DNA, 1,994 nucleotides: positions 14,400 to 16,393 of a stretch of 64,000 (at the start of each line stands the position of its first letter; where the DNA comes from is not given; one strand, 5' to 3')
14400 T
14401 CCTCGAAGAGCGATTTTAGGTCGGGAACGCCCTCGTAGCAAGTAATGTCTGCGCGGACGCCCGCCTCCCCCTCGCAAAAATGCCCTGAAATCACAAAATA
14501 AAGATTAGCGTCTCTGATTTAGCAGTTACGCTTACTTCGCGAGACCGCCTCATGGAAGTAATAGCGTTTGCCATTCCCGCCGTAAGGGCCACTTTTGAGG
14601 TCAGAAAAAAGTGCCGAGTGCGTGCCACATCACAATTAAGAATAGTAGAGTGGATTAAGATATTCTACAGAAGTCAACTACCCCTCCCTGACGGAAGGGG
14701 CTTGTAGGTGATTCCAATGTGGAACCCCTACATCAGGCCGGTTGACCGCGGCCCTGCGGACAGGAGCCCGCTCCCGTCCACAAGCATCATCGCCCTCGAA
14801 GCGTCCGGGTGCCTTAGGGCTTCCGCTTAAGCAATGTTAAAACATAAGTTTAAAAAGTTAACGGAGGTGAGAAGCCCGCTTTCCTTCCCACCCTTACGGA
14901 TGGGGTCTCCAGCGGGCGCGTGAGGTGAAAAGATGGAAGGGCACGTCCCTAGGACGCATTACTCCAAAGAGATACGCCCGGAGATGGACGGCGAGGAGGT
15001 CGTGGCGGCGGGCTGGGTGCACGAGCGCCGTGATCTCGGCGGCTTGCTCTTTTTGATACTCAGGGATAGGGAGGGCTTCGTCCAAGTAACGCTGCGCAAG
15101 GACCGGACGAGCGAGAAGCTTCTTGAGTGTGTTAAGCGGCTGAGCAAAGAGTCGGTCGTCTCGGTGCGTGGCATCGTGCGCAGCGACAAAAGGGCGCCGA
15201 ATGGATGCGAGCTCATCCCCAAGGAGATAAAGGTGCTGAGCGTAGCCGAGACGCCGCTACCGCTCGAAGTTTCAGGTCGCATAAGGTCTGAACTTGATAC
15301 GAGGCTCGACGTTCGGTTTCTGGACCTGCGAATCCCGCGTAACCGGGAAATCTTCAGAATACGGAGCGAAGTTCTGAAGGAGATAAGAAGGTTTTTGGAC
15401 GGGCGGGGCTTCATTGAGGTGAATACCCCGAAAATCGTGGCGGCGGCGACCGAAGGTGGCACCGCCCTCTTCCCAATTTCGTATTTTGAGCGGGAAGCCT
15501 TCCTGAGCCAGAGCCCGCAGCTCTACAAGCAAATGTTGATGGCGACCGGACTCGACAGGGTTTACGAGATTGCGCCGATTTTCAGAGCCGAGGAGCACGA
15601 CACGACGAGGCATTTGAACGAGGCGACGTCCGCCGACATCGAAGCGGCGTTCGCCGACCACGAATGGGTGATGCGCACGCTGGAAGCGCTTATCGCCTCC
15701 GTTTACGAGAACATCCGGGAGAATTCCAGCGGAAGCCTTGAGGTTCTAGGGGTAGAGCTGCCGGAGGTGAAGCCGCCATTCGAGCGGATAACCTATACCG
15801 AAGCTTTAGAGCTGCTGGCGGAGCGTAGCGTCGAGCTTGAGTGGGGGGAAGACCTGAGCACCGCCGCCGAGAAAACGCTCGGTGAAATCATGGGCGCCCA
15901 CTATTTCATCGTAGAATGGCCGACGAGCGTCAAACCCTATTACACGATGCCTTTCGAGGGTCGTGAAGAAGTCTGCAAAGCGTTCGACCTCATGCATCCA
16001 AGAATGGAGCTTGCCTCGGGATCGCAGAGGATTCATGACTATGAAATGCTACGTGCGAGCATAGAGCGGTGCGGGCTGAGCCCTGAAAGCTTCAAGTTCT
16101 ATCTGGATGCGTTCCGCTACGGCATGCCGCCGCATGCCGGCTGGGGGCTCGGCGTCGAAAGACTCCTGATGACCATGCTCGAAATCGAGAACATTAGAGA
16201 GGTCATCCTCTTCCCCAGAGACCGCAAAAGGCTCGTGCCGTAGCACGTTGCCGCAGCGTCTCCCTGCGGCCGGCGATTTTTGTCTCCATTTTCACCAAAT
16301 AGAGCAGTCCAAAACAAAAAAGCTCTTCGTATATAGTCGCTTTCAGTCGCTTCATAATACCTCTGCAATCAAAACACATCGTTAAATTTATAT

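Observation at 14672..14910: Unclassified multi-hairpin non-coding element, copy A, directly upstream of aspS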

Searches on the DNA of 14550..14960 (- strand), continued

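Call 92: search_with_rna_model(model_id=R1, source=L144, start=2700, end=5300, max_evalue=1, filters=off, show_alignments=2)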
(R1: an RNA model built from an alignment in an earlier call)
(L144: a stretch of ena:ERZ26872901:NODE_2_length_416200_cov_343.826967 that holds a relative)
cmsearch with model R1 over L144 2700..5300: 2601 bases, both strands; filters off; matches with E-value up to 1: 6.
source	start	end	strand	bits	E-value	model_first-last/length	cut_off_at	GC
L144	2850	2939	-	36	3.3e-07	1-115/115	no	0.62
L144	4945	5037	-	22.5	0.00017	1-115/115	no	0.63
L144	4762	4852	+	15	0.0058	1-115/115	no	0.65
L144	3708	3727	+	5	0.61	88-107/115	no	0.7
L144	4953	4972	+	4.1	0.94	88-107/115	no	0.55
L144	4757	4830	-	4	0.97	1-115/115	no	0.65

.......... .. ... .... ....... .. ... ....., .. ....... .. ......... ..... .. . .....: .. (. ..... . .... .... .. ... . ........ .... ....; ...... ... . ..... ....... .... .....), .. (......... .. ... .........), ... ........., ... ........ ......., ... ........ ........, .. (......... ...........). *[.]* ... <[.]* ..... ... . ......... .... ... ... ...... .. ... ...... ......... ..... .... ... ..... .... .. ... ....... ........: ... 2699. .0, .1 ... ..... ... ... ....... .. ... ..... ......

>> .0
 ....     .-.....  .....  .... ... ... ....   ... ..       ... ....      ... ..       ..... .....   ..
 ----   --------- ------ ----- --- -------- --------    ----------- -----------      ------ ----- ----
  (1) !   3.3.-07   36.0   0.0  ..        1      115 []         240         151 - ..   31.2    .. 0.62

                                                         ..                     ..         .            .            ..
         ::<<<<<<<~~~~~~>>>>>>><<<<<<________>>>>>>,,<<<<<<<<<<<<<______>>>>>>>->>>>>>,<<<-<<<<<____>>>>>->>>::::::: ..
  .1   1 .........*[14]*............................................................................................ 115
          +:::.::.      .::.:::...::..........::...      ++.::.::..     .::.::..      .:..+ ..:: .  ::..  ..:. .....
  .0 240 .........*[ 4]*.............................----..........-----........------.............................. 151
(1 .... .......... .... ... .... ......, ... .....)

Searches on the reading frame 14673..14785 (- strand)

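Call 41: search_protein_families(library=pfam, proteins=[L115:7347-8480:-], max_evalue=0.001)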
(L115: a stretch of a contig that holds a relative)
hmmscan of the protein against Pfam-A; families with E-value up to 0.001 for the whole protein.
L115:7347-8480:- (377 aa): 2 families
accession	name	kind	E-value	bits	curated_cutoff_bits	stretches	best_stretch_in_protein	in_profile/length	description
PF07282.18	Cas12f1-like_TNB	-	2.4e-22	79.3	26.3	1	278-344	1-60/60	Cas12f1-like, TNB domain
PF01385.25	OrfB_IS605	-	1.4e-13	51.5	30.5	1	153-247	2-106/120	Probable transposase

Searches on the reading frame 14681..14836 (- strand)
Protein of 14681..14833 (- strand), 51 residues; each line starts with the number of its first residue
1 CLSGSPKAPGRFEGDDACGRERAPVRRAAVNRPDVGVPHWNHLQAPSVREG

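Call 50: find_homologous_proteins(query=window:14681-14833:-, max_evalue=1)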
Query seq(51 aa): no candidate shares three 5-residue words with the query. No homologue found.

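Call 59: search_protein_representatives(alignment_id=A3)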
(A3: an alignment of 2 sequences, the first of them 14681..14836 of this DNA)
Query: 2 sequences, 53 profile positions. Proteins with E-value up to 0.001 (for the whole library): 3; up to 1e-10: 0; up to 1e-30: 0. The best 3 are listed.
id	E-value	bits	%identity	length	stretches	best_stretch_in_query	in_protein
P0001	3.4e-08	49.5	-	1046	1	24-44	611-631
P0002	1.7e-05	40.8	-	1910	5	15-32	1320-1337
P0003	3.5e-04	36.6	-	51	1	30-52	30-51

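Call 62: find_encoding_contigs(protein=P0003, flank=5000, max_places=6)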
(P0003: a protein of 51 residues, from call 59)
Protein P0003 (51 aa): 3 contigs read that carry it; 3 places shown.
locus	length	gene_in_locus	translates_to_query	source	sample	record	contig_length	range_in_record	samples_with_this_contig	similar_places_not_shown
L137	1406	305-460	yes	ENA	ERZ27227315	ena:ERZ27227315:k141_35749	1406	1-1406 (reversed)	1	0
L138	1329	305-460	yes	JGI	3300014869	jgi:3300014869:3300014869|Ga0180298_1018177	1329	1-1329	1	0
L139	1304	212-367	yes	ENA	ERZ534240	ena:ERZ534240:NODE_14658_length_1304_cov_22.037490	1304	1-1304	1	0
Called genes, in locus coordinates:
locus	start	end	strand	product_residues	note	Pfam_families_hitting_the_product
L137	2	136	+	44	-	?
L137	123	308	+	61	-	PF01954:AF2212-like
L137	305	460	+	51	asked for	-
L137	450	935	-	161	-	PF07929:PRiA4_ORF3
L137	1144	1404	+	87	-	?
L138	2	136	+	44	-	?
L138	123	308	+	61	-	PF01954:AF2212-like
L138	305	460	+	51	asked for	-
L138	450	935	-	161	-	PF07929:PRiA4_ORF3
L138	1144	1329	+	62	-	?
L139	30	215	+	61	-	PF01954:AF2212-like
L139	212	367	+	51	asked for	-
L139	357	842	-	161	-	PF07929:PRiA4_ORF3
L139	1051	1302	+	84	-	?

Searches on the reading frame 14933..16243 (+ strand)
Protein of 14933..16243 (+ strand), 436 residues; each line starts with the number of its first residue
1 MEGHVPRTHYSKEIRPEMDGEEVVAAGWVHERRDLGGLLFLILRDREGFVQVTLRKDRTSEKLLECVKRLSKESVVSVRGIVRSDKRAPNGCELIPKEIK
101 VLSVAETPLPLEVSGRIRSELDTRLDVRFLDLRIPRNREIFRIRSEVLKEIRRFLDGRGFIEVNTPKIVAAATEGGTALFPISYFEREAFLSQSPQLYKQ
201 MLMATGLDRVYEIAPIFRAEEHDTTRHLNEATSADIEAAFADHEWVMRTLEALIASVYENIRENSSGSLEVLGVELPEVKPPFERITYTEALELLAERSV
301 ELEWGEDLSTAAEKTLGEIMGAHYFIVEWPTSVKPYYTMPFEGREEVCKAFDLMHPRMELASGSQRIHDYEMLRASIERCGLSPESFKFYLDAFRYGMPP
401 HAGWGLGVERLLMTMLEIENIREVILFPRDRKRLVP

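Call 13: search_protein_families(library=pfam, proteins=[window:14933-16243:+], max_evalue=0.01)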
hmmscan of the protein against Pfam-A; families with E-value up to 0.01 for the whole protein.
window:14933-16243:+ (436 aa): 3 families
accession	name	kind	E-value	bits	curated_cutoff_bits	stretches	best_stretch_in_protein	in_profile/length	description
PF00152.25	tRNA-synt_2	-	2.7e-93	312.8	25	1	122-430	3-307/308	tRNA synthetases class II (D, K and N)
PF01336.31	tRNA_anti-codon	-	8.7e-16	58.1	27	1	23-102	1-75/75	OB-fold nucleic acid binding domain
PF01409.25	tRNA-synt_2d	-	3.9e-06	27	19.8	1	402-424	213-235/246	tRNA synthetases class II core domain (F)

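Call 16: find_encoding_contigs(protein=window:14933-16243:+, flank=3000, max_places=6)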
Protein window:14933-16243:+ (436 aa): 4 contigs read that carry it; 4 places shown.
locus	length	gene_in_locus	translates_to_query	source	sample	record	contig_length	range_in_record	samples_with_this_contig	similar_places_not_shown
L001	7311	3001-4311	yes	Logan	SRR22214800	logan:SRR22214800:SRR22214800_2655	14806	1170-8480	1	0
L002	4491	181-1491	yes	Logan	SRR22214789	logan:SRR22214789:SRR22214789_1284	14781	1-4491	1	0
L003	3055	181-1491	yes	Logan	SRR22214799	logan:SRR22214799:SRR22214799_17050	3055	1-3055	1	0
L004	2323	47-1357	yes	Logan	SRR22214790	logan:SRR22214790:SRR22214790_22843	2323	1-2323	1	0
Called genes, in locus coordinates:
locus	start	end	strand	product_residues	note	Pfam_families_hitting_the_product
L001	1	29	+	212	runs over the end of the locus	PF01015:Ribosomal_S3Ae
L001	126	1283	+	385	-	PF10996:Beta-Casp, PF07521:RMMBL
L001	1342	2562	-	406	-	PF00733:Asn_synthase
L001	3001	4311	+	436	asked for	PF01336:tRNA_anti-codon, PF00152:tRNA-synt_2, PF01409:tRNA-synt_2d (faint)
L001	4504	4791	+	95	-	PF04410:Gar1 (weak)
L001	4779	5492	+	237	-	PF21886:BRF2-like_C_cyclin_rpt (faint), PF00382:TFIIB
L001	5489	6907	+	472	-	PF02629:CoA_binding, PF13380:CoA_binding_2, PF13607:Succ_CoA_lig, PF19045:Ligase_CoA_2 (weak)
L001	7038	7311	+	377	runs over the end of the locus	PF13506:Glyco_transf_21, PF00535:Glycos_transf_2, PF10111:Glyco_tranf_2_2 (weak), PF13641:Glyco_tranf_2_3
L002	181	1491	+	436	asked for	PF01336:tRNA_anti-codon, PF00152:tRNA-synt_2, PF01409:tRNA-synt_2d (faint)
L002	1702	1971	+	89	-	-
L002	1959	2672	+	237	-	PF21886:BRF2-like_C_cyclin_rpt (faint), PF00382:TFIIB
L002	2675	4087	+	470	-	PF02629:CoA_binding, PF13380:CoA_binding_2, PF13607:Succ_CoA_lig, PF19045:Ligase_CoA_2 (weak)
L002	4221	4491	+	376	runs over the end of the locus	PF13506:Glyco_transf_21, PF00535:Glycos_transf_2, PF10111:Glyco_tranf_2_2 (weak), PF13641:Glyco_tranf_2_3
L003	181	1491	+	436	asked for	PF01336:tRNA_anti-codon, PF00152:tRNA-synt_2, PF01409:tRNA-synt_2d (faint)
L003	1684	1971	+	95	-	PF04410:Gar1 (weak)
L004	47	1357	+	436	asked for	PF01336:tRNA_anti-codon, PF00152:tRNA-synt_2, PF01409:tRNA-synt_2d (faint)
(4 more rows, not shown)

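Call 64: find_homologous_proteins(query=window:14933-16243:+, max_evalue=1e-100)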
Query window:14933-16243:+ (436 aa): 6234 proteins with E <= 1e-100 among 8000 candidates; the best 120 are listed.
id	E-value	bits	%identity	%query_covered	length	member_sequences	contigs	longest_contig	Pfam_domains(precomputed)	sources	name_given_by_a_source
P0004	4.7e-288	973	100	100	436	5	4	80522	PF01409.26,PF01336.32,PF00152.26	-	-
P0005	6.7e-254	860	89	100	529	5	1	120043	PF01336.32,PF07282.19,PF00152.26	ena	-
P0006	2.2e-191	655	66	100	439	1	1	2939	PF01336.32,PF00152.26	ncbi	-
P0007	3.2e-185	634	66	98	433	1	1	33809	PF01336.32,PF00152.26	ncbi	ncbi:MAG: aspartate--tRNA(Asn) ligase [Candidatus Methanospirareceae archaeon]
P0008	8.3e-184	630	63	100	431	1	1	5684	PF01336.32,PF00152.26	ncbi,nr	ncbi:MAG: aspartate--tRNA(Asn) ligase [Methanocellales archaeon]|nr:aspartate--tRNA(Asn) ligase [Met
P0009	1.2e-183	629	63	100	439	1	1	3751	PF01336.32,PF00152.26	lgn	-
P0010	2.0e-183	628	63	100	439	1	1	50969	PF01336.32,PF00152.26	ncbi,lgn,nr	ncbi:MAG: aspartate--tRNA(Asn) ligase [Methanocellales archaeon]|nr:aspartate--tRNA(Asn) ligase [Met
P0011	2.1e-183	628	62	100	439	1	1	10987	PF01336.32,PF00152.26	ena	-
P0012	4.0e-183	627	62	99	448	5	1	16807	PF01336.32,PF00152.26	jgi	jgi:aspartyl-tRNA synthetase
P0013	9.9e-183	626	64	98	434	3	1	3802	PF01336.32,PF00152.26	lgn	-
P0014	1.1e-182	626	62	99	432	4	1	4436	PF01336.32,PF00152.26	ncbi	-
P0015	1.2e-182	626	61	98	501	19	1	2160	PF01336.32,PF00152.26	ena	-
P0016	2.6e-182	625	63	99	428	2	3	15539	PF01336.32,PF00152.26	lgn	-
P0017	2.7e-182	625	62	100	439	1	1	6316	PF01336.32,PF00152.26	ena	-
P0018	2.9e-182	624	63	98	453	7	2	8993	PF01336.32,PF00152.26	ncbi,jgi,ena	-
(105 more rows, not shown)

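Call 65: find_encoding_contigs(protein=P0005, flank=6000, max_places=4)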
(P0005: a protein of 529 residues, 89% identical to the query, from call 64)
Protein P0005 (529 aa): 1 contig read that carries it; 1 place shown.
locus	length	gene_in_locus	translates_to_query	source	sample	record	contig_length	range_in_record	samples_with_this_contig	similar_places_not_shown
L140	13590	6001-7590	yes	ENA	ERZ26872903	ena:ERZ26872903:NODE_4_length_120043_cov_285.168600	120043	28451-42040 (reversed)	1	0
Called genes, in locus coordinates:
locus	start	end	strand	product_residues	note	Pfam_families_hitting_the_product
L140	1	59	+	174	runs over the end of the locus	PF01917:Flagellin_arch-type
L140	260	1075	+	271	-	PF13481:AAA_25 (faint), PF05625:PAXNEB (faint), PF06745:ATPase, PF23442:DUF7125 (weak)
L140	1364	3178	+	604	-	PF00437:T2SSE, PF13401:AAA_22 (faint)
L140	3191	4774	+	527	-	PF00482:T2SSF (faint)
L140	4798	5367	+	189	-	-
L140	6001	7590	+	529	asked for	PF07282:Cas12f1-like_TNB, PF01336:tRNA_anti-codon, PF00152:tRNA-synt_2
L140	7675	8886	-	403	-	PF23023:Anti-Pycsar_Apyc1 (weak), PF10996:Beta-Casp, PF07521:RMMBL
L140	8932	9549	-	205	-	PF01015:Ribosomal_S3Ae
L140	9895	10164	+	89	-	PF19288:CofH_C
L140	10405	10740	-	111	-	PF20116:DUF6506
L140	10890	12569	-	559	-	PF03235:GmrSD_N, PF07510:GmrSD_C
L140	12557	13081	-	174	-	PF13650:Asp_protease_2, PF13975:gag-asp_proteas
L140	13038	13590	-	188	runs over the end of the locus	PF13650:Asp_protease_2 (weak), PF13975:gag-asp_proteas (weak)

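Call 83: search_protein_families(library=pfam, proteins=[L140:5741-5980:+, L140:6001-6282:+], max_evalue=0.01)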
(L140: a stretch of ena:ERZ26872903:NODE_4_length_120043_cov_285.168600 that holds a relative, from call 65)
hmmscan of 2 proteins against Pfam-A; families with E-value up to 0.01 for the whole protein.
L140:5741-5980:+ (80 aa): 2 families
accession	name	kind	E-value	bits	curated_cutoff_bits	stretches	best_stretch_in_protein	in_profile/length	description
PF07282.18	Cas12f1-like_TNB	-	2.5e-11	44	26.3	1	3-50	18-60/60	Cas12f1-like, TNB domain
PF00130.28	C1_1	-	0.005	17.1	26.5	1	13-44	11-42/53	Phorbol esters/diacylglycerol binding domain (C1 domain)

L140:6001-6282:+ (94 aa): 5 families
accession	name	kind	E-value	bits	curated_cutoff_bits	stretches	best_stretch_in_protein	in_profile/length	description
PF07282.18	Cas12f1-like_TNB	-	4.6e-10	39.9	26.3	1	4-47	25-60/60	Cas12f1-like, TNB domain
PF17283.8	Zn_ribbon_SprT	-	2e-05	25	28.1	1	8-37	5-34/38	SprT-like zinc ribbon domain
PF08271.17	Zn_Ribbon_TF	-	2.3e-05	24.3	29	1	9-49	2-41/43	TFIIB zinc-binding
PF13240.11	Zn_Ribbon_1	-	0.0019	18.3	25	0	29-40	1-12/23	zinc-ribbon domain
PF24460.1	DUF7575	-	0.0019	18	28.5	0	29-41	5-17/28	Domain of unknown function (DUF7575)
